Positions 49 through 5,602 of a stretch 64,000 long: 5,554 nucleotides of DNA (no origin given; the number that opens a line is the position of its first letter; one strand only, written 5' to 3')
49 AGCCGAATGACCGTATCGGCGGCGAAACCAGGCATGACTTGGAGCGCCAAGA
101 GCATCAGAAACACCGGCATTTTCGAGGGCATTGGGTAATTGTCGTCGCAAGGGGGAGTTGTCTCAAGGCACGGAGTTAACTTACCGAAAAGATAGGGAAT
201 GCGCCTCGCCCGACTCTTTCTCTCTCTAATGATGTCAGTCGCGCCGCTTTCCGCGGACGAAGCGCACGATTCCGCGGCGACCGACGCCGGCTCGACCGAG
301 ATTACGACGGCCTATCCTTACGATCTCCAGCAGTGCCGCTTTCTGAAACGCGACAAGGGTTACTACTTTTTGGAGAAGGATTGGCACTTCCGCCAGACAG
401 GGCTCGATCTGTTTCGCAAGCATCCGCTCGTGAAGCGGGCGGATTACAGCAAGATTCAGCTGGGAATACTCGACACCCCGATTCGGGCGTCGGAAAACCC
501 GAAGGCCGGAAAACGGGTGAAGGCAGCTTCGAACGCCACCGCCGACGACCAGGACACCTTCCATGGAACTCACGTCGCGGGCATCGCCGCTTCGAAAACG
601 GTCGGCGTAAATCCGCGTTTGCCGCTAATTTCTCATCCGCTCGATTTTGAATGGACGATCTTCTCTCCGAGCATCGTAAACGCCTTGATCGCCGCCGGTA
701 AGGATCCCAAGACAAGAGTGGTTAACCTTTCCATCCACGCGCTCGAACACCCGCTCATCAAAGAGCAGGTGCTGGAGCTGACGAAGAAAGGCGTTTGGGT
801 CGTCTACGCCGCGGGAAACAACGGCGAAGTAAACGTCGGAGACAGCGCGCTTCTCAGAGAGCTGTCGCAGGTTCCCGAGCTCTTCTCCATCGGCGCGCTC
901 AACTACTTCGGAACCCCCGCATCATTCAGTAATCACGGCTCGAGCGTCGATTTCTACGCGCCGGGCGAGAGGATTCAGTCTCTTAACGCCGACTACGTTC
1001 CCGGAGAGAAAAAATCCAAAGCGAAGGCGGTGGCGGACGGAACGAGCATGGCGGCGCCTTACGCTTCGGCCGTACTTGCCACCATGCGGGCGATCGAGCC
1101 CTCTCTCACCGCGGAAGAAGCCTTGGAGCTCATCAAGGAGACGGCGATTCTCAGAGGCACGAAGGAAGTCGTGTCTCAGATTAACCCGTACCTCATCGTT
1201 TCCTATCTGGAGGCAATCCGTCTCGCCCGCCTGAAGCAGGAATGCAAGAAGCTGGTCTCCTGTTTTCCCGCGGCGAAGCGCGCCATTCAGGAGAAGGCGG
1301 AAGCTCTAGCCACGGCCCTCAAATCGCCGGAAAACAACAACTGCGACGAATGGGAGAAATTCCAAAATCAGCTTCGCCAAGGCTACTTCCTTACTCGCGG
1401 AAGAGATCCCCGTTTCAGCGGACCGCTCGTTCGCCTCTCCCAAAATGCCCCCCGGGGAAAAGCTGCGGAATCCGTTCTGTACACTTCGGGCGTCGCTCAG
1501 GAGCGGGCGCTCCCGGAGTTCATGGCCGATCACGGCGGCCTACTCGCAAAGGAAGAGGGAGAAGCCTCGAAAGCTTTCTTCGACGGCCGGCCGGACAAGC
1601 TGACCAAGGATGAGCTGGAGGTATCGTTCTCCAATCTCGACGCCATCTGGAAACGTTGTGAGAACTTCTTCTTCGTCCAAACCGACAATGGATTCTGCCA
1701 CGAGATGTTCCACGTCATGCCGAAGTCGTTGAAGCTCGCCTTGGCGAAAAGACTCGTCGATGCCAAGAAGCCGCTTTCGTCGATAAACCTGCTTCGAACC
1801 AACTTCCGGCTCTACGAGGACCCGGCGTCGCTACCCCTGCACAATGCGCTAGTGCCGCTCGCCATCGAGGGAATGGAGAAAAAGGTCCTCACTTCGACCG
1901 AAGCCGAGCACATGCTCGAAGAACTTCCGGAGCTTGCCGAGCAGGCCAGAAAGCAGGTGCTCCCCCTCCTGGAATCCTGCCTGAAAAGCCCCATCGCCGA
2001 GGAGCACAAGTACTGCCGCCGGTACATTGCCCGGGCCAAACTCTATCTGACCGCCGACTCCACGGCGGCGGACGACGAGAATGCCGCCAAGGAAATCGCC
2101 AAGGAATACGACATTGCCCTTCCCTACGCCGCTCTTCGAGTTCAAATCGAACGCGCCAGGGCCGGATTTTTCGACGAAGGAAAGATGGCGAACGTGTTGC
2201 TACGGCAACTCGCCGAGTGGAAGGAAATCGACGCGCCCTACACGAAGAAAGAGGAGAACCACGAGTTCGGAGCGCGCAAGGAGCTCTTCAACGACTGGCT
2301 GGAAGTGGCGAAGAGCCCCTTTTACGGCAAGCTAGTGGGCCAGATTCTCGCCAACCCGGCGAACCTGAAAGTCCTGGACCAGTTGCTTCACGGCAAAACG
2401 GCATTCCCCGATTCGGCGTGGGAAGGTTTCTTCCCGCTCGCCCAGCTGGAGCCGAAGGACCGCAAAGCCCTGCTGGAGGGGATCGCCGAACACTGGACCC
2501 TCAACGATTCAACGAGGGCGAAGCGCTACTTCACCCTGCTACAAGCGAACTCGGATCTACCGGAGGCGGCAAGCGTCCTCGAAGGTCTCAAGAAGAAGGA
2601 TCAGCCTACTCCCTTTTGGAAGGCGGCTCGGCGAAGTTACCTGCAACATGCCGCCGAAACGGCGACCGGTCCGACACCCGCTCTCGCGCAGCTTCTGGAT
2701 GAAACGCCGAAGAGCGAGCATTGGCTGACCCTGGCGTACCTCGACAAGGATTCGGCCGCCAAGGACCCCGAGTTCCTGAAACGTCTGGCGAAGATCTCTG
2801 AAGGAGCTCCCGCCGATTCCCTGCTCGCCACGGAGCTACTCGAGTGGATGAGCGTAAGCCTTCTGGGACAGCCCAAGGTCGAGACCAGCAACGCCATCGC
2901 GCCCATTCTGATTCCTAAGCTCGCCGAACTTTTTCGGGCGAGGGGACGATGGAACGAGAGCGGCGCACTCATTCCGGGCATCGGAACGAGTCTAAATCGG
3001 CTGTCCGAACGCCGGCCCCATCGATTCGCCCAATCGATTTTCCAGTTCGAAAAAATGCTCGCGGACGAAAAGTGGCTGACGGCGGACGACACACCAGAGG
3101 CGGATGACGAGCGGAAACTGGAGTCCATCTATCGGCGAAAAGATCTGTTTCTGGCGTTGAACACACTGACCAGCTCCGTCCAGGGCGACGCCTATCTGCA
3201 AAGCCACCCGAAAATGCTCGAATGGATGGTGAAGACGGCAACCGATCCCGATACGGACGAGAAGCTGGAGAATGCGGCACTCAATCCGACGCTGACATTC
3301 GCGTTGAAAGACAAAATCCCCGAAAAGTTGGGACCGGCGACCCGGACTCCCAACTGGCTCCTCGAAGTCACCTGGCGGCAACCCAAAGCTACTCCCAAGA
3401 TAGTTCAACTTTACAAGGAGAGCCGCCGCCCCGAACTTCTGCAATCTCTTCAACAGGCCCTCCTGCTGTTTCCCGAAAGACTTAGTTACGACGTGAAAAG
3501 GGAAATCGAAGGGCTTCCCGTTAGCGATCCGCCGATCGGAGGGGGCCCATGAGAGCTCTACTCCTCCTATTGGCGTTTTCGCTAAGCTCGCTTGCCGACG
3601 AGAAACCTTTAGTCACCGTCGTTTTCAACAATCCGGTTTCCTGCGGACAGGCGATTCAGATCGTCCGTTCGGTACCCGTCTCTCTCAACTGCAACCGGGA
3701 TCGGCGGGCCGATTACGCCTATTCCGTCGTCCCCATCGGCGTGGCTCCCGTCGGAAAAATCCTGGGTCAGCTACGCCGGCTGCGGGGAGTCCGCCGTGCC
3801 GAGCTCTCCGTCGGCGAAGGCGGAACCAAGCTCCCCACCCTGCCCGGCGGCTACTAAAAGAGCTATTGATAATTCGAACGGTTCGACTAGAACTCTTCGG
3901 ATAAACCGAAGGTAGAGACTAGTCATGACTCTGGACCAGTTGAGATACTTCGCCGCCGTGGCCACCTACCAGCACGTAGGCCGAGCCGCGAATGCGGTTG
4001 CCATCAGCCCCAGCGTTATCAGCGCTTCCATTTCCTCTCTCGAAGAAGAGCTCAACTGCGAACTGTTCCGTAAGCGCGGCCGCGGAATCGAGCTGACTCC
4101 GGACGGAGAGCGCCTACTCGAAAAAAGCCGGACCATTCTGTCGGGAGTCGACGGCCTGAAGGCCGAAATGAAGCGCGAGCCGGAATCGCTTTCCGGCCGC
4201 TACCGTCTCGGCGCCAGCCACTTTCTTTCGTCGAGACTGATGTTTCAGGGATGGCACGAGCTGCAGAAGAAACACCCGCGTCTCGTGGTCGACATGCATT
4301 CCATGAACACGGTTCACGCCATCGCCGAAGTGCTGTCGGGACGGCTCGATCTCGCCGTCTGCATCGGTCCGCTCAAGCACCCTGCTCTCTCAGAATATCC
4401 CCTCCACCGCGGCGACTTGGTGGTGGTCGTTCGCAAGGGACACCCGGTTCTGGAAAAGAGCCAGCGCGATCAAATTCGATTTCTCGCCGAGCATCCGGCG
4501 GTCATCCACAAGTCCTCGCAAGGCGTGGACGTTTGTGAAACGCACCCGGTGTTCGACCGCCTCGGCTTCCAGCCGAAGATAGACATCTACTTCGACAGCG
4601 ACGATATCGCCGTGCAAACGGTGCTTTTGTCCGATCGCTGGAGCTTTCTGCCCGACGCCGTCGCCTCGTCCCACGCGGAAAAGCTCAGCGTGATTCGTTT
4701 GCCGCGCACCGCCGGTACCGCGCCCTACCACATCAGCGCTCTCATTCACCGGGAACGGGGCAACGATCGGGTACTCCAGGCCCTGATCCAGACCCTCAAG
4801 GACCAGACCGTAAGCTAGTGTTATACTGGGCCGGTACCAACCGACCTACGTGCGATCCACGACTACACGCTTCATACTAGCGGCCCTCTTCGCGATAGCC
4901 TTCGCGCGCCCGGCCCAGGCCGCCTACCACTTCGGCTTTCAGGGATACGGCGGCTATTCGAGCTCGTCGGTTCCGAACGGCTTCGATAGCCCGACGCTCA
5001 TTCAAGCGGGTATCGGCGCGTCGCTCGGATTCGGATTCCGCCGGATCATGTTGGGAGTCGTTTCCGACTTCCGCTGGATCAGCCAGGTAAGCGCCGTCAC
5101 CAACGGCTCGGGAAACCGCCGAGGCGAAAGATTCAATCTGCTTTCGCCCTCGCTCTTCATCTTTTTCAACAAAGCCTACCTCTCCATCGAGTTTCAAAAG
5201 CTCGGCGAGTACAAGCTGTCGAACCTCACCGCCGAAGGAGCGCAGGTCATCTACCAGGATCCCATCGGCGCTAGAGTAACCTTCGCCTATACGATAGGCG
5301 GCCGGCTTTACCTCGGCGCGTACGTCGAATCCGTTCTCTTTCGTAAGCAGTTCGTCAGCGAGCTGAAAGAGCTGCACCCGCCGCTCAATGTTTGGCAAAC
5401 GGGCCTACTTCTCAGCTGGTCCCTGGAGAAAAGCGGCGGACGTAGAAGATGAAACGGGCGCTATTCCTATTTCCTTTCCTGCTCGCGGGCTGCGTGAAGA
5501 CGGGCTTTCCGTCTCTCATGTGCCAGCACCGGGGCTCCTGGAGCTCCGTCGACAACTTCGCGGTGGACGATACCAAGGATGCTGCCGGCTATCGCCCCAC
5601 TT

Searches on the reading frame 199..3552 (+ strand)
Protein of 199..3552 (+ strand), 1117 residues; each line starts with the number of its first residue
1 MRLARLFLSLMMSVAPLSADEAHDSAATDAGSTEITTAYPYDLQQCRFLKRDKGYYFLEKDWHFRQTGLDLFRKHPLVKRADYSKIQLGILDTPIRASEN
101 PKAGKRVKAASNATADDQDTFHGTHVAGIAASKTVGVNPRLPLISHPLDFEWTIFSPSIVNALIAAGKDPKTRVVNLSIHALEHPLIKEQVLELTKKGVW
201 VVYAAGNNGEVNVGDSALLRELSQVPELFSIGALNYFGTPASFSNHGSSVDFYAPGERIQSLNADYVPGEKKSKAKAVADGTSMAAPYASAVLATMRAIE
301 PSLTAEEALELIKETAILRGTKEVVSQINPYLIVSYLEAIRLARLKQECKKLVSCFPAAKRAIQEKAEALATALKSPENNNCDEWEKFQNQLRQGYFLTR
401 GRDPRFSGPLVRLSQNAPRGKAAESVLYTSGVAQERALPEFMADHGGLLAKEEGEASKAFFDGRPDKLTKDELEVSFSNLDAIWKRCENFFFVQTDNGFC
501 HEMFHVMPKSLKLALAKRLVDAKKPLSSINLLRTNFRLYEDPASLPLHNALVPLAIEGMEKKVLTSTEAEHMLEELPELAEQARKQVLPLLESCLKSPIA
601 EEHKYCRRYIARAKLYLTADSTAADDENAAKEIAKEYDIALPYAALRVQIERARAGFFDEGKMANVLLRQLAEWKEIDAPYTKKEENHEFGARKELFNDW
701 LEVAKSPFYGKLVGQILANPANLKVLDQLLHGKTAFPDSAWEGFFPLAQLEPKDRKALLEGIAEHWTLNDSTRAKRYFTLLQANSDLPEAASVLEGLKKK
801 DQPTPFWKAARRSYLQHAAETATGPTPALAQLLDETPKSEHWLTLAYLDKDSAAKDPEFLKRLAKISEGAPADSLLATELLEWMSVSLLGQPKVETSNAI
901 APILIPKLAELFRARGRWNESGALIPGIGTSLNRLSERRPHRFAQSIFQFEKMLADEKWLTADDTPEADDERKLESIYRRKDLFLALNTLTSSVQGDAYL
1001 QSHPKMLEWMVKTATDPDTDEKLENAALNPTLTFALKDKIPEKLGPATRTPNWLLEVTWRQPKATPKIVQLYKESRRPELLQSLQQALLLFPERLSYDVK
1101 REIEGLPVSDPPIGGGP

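Call 60: search_protein_families(library=pfam, proteins=[window:199-3552:+], max_evalue=0.00001)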
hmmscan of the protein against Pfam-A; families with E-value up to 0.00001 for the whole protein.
window:199-3552:+ (1117 aa): 1 family
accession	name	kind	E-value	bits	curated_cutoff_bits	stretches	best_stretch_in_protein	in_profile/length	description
PF00082.27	Peptidase_S8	-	6.4e-22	78.6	21.8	1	89-316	7-273/288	Subtilase family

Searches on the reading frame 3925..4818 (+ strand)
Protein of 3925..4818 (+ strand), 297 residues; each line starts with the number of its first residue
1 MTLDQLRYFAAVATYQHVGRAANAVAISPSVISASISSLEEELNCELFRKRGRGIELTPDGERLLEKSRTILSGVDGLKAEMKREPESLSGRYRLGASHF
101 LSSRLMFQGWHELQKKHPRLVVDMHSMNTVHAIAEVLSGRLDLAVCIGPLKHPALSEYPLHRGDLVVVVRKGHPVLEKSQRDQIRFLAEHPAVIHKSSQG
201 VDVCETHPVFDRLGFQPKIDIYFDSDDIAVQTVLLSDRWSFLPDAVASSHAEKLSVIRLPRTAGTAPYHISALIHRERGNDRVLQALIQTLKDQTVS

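Call 3: search_protein_families(library=pfam, proteins=[window:3925-4818:+], max_evalue=0.01)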
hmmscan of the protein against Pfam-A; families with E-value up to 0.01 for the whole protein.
window:3925-4818:+ (297 aa): 2 families
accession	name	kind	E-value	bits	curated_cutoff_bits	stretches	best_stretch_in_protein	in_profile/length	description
PF03466.25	LysR_substrate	-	1.1e-28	100.5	28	1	88-294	3-207/209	LysR substrate binding domain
PF00126.33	HTH_1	-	2.5e-18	66.2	26.6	1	3-62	1-60/60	Bacterial regulatory helix-turn-helix protein, lysR family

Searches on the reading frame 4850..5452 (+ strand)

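Call 3: search_protein_families(library=pfam, proteins=[window:4850-5452:+], max_evalue=0.01)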
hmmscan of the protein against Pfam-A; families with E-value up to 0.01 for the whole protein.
window:4850-5452:+ (200 aa): 1 family
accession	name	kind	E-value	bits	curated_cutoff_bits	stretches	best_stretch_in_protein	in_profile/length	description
PF13505.12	OMP_b-brl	-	0.003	18.2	28.7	1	11-90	2-78/175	Outer membrane protein beta-barrel domain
